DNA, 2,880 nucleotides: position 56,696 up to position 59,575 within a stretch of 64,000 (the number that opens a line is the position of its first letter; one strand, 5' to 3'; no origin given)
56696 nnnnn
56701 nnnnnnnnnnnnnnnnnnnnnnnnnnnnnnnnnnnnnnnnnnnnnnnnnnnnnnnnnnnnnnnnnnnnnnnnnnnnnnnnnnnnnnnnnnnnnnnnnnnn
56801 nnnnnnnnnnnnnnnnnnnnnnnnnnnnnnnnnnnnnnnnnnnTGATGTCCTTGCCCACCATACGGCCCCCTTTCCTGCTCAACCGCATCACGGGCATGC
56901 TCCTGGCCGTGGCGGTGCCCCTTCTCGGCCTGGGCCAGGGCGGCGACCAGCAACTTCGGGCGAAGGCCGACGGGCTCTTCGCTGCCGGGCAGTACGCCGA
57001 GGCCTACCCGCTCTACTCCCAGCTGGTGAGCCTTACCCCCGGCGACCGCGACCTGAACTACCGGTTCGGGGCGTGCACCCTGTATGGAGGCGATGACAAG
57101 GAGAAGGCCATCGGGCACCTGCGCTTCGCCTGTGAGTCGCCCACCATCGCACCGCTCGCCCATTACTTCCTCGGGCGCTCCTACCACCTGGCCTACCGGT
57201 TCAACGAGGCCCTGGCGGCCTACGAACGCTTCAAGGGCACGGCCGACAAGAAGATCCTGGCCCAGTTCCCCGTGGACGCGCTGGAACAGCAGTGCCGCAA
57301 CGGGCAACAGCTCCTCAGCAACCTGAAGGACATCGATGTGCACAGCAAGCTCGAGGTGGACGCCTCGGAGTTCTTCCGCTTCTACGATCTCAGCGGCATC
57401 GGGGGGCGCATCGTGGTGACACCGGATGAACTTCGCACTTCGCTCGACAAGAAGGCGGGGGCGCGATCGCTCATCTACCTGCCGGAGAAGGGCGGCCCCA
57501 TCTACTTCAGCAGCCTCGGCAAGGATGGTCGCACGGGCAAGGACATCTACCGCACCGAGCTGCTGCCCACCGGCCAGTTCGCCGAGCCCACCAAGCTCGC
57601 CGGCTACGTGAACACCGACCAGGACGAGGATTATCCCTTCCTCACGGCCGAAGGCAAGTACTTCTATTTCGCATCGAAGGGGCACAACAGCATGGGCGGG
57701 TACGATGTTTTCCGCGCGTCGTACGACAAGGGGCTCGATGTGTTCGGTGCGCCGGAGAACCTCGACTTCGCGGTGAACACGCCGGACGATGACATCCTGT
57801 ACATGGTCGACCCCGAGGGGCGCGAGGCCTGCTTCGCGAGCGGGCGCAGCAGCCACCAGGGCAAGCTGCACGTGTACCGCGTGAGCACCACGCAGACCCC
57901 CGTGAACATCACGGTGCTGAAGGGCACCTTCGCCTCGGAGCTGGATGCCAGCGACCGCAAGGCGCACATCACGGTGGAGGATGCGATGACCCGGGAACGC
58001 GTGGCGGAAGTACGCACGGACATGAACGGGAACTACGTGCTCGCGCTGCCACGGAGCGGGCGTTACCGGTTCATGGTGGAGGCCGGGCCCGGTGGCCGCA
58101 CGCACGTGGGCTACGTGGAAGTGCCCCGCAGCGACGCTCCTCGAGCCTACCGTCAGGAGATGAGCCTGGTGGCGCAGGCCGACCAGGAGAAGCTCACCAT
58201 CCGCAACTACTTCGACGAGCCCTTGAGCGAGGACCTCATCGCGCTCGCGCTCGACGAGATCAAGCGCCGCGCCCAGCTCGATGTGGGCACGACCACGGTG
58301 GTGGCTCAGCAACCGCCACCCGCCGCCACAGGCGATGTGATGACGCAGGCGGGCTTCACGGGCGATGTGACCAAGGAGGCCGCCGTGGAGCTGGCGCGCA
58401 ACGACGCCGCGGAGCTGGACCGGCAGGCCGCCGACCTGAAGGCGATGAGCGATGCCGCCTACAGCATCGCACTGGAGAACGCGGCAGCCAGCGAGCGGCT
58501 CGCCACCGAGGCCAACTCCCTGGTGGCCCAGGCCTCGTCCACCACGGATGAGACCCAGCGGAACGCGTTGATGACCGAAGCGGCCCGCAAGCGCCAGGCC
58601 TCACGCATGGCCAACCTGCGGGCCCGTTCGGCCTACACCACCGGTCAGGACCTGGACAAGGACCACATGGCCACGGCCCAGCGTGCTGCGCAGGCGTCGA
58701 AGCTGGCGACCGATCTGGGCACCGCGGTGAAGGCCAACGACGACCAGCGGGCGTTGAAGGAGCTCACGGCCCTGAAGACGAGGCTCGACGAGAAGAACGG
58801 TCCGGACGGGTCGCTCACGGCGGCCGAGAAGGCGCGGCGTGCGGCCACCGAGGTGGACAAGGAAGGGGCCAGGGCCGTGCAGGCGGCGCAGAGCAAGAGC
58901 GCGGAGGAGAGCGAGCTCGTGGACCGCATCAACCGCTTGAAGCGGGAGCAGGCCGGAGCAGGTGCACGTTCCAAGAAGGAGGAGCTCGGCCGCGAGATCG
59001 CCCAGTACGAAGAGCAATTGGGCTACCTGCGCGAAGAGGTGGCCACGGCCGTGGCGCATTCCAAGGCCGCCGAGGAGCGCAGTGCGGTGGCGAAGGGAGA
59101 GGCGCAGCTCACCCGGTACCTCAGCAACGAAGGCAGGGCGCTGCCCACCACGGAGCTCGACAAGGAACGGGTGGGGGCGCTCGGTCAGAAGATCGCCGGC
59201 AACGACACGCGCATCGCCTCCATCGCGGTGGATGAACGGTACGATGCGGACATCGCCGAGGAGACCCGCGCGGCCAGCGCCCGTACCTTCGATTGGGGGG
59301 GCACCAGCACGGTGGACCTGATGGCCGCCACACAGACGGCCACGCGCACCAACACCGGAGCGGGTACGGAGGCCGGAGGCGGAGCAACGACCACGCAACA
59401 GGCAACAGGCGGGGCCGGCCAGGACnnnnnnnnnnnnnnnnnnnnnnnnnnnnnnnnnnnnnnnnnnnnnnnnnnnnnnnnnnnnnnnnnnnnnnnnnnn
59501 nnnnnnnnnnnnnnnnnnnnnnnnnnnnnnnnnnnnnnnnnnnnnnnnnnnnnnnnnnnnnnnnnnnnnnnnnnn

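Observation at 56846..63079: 2077-aa PorE-like architecture with SPOR domains instead of OmpA_C: TPR/PD40/CarboxypepD_reg plus ~1300-aa coiled-coil plus 2xSPOR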

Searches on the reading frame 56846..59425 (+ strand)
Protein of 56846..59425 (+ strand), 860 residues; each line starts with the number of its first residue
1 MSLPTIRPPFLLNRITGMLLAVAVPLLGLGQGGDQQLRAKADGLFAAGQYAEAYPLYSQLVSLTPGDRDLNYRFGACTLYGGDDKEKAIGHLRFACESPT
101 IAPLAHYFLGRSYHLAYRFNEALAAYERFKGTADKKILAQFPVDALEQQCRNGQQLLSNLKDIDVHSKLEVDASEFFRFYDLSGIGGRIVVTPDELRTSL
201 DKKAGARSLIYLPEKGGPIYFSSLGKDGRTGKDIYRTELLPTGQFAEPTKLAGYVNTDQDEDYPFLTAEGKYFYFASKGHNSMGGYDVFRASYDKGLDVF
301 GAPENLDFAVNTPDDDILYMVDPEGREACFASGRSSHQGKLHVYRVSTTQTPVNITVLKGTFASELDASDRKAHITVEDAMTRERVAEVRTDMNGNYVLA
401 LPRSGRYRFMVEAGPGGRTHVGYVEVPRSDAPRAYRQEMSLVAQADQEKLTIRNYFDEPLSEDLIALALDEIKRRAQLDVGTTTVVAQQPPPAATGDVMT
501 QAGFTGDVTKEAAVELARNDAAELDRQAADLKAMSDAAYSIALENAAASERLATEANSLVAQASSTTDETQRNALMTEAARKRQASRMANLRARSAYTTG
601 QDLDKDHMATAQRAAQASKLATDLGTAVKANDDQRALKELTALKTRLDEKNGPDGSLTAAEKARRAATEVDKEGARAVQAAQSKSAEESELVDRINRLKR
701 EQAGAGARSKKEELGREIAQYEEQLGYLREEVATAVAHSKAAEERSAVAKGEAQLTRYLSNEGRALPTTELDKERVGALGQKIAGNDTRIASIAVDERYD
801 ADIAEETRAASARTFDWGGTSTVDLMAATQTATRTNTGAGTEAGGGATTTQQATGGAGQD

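Call 23: find_related_loci(query=A2, collection=genome_contigs, flank=8000)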
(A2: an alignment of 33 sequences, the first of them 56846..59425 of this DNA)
Query A2 (860 aa) in genome_contigs; peptide patterns used: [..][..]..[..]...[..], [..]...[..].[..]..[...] (x = any residue, [..] = any of these).
599 stretches matched a pattern (row limit reached: there are more); 143 encode a relative of the query (tblastn E <= 1e-3); the best 80 are kept; 80 distinct loci.
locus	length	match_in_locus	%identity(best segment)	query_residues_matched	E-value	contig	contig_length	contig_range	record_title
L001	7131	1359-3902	58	11-857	0e+0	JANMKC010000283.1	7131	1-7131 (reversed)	MAG: Flavobacteriales bacterium isolate OTE_64_metabat_257 OTE_64_k141_2267963, whole genome shotgun sequence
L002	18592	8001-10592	59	11-858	0e+0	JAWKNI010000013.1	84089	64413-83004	MAG: Flavobacteriales bacterium isolate AC3.41 AC3.41.fa-13, whole genome shotgun sequence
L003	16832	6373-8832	60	18-835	0e+0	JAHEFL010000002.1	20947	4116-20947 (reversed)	MAG: Flavobacteriales bacterium isolate Ww330 NODE_4602_length_20947_cov_2.261068, whole genome shotgun sequence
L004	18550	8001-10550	60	7-850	0e+0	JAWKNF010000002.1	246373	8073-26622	MAG: Flavobacteriales bacterium isolate ABC1.8 ABC1.8.fa-2, whole genome shotgun sequence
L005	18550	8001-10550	58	12-859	0e+0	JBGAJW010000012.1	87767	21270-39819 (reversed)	MAG: Flavobacteriales bacterium isolate MAG_AAO_H125.21 AAOH125-21_opera_contig_957, whole genome shotgun sequence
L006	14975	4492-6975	59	31-851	0e+0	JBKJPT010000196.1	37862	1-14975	MAG: Flavobacteriales bacterium isolate ant_bin.469 k117_905348, whole genome shotgun sequence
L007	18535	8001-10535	59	11-854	0e+0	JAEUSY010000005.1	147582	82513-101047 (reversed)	MAG: Flavobacteriales bacterium isolate new MAG-315 k141_3834369, whole genome shotgun sequence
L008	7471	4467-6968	56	14-845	0e+0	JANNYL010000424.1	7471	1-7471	MAG: Flavobacteriales bacterium isolate VAR_34_concoct_196_sub VAR_34_k141_2315065, whole genome shotgun sequence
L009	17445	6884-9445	57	7-856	0e+0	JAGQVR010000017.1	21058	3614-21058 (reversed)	MAG: Flavobacteriales bacterium isolate HKST-UBA109 NODE_17_length_21058_cov_3.853820, whole genome shotgun sequence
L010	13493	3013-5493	57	12-837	0e+0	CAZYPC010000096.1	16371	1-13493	MAG TPA_asm: uncultured Chryseobacterium sp. isolate SRP189682_co1_319 genome assembly, contig: NODE_7151_length_16371_c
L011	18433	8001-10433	58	7-817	0e+0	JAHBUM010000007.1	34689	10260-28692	MAG: Flavobacteriales bacterium isolate ACE_BAC33 BAC33_7, whole genome shotgun sequence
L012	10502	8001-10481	57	12-835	0e+0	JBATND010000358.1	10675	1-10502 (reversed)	MAG: Flavobacteriales bacterium isolate MFD10487_ilm_asm_bin18 k127_176435, whole genome shotgun sequence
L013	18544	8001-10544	57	6-850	0e+0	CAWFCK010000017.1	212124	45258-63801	MAG: uncultured Flavobacteriales bacterium isolate MFD04651.bin.2.152 genome assembly, contig: contig_39721, whole genom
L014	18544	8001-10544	56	11-859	0e+0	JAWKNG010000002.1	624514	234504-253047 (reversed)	MAG: Flavobacteriales bacterium isolate AC1.1 AC1.1.fa-2, whole genome shotgun sequence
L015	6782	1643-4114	56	12-838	0e+0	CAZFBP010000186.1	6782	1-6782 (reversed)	MAG TPA_asm: uncultured Chryseobacterium sp. isolate binchicken_co16_2 genome assembly, contig: NODE_18449_length_6782_c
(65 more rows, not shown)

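Call 36: predict_structure(alignment_id=A2)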
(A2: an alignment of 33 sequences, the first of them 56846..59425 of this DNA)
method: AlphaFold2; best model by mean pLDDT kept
length: 860 residues; sequences in the alignment: 33
mean_pLDDT: 78.8   pTM: 0.44
mean pLDDT of the five models: 78.8, 78.2, 76.4, 75.0, 72.3
residues with pLDDT >= 90: 338; 70-90: 301; 50-70: 132; < 50: 89
segments of 3 or more residues with pLDDT < 50: 1-13, 25-31, 280-284, 309-315, 481-492, 819-860
pLDDT, mean of each block of 10 residues (from residue 1): 41 50 49 77 89 87 81 89 77 90 93 81 92 89 80 65 71 68 62 84 77 74 74 80 81 61 68 67 58 75 62 50 63 68 70 81 90 92 87 87 91 88 90 89 87 90 67 62 34 67 86 95 95 94 95 97 94 95 95 96 94 94 95 92 92 84 93 91 94 95 90 94 94 91 92 93 68 86 93 91 85 70 35 29 29 29
secondary structure, 60 per line:
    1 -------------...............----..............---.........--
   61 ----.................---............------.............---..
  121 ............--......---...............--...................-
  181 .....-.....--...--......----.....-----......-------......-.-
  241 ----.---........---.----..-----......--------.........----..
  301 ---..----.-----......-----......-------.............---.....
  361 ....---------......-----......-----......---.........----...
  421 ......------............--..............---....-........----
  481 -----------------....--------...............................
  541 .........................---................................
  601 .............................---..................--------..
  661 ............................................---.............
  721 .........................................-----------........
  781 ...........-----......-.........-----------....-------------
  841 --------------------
elements in order (helices of 4 or more, strands of 3 or more residues): H14-28 H33-46 H50-58 H65-81 H85-96 H103-115 H119-132 H135-140 H144-158 E161-172 H173-179 E187-191 H199-204 E209-213 E219-224 E232-237 E249-256 E272-277 E286-294 E316-321 E327-332 E340-352 E356-364 E374-379 E385-390 E396-401 E405-413 E418-426 E433-444 E447-460 H464-467 H469-476 H498-501 H510-565 H569-629 H633-650 H659-704 H708-761 H773-791 H797-802 H804-812 H824-827

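Call 39: fold_search(model_id=the predicted structure, library=pdb)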
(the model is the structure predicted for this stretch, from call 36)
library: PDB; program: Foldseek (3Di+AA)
matches with E <= 10: 882; with E <= 0.001: 1
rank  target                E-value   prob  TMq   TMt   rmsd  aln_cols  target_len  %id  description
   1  5lki_A                9.1e-04  0.66  0.11  0.07  54.5      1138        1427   10  Cryo-EM structure of the Tc toxin TcdA1 in its pore state (released 2016-08-31)
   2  4v4c_B                3.6e-03  1.00  0.09  0.25   3.3        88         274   15  Crystal Structure of Pyrogallol-Phloroglucinol Transhydroxylase from Pelobacter acidigallici (released 2014-07-09)
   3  6fwv_B                3.6e-03  0.82  0.09  0.15  42.5       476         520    9  The Bacillus anthracis TIE protein (released 2018-08-08)
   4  7k58_C                3.9e-03  0.41  0.09  0.02  43.2       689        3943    9  Structure of outer-arm dyneins bound to microtubule with microtubule binding state 1(MTBS-1) (released 2021-09-29)
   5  8f15_C                5.1e-03  1.00  0.12  0.66   3.9       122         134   24  Structure of the STUB1 TPR domain in complex with H202, an all-D Helicon Polypeptide (released 2023-02-15)
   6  6efk_A                5.8e-03  1.00  0.13  0.69   3.7       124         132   23  Crystal structure of the human CHIP TPR domain in complex with a 5mer acetylated HSP70 peptide (released 2019-07-31)
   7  9dta_B                6.6e-03  0.75  0.10  0.21  23.6       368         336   10  Crystal structure of the WDR domain of WDR91 in complex with DR3448 (released 2024-10-16)
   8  8fyu_A                6.9e-03  1.00  0.12  0.67   4.2       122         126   24  Crystal structure of the human CHIP-TPR domain in complex with a 10mer acetylated tau peptide (released 2023-08-30)
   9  6nsv_B                7.3e-03  1.00  0.12  0.66   4.2       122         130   24  Crystal structure of the human CHIP TPR domain in complex with a 5mer acetylated optimized peptide (released 2019-07-31)
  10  8f17_A                8.3e-03  1.00  0.12  0.66   4.3       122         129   24  Structure of the STUB1 TPR domain in complex with H204, an all-D Helicon Polypeptide (released 2023-02-15)
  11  1na0_A                8.3e-03  1.00  0.12  0.69   4.1       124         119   23  Design of Stable alpha-Helical Arrays from an Idealized TPR Motif (released 2003-06-03)
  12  4kbq_B                8.7e-03  1.00  0.12  0.71   3.6       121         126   24  Structure of the CHIP-TPR domain in complex with the Hsc70 Lid-Tail domains (released 2015-01-14)
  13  7tb1_A                8.7e-03  1.00  0.13  0.71   3.6       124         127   23  Crystal structure of STUB1 with a macrocyclic peptide (released 2022-07-27)
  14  8f16_B                9.0e-03  1.00  0.13  0.71   3.6       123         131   22  Structure of the STUB1 TPR domain in complex with H203, an all-D Helicon Polypeptide (released 2023-02-15)
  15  4kbq_A                9.0e-03  1.00  0.13  0.69   3.7       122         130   24  Structure of the CHIP-TPR domain in complex with the Hsc70 Lid-Tail domains (released 2015-01-14)
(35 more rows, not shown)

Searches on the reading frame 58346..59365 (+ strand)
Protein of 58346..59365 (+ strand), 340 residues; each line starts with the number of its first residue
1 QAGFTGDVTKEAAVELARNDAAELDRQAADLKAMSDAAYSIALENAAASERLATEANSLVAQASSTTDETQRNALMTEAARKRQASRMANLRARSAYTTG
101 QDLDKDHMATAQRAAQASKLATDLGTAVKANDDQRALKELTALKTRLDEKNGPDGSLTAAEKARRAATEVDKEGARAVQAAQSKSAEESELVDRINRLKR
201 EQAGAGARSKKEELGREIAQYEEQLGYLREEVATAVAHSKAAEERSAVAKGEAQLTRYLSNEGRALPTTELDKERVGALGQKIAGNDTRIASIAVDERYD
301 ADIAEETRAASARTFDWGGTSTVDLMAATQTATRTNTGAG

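Call 46: search_protein_families(library=pfam, proteins=[window:58346-59365:+], max_evalue=1)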
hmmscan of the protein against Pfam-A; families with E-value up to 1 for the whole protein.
window:58346-59365:+ (340 aa): 1 family
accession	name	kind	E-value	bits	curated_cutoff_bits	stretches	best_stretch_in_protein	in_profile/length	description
PF02617.22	ClpS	-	0.18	12.1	23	1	160-201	33-72/80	ATP-dependent Clp protease adaptor protein ClpS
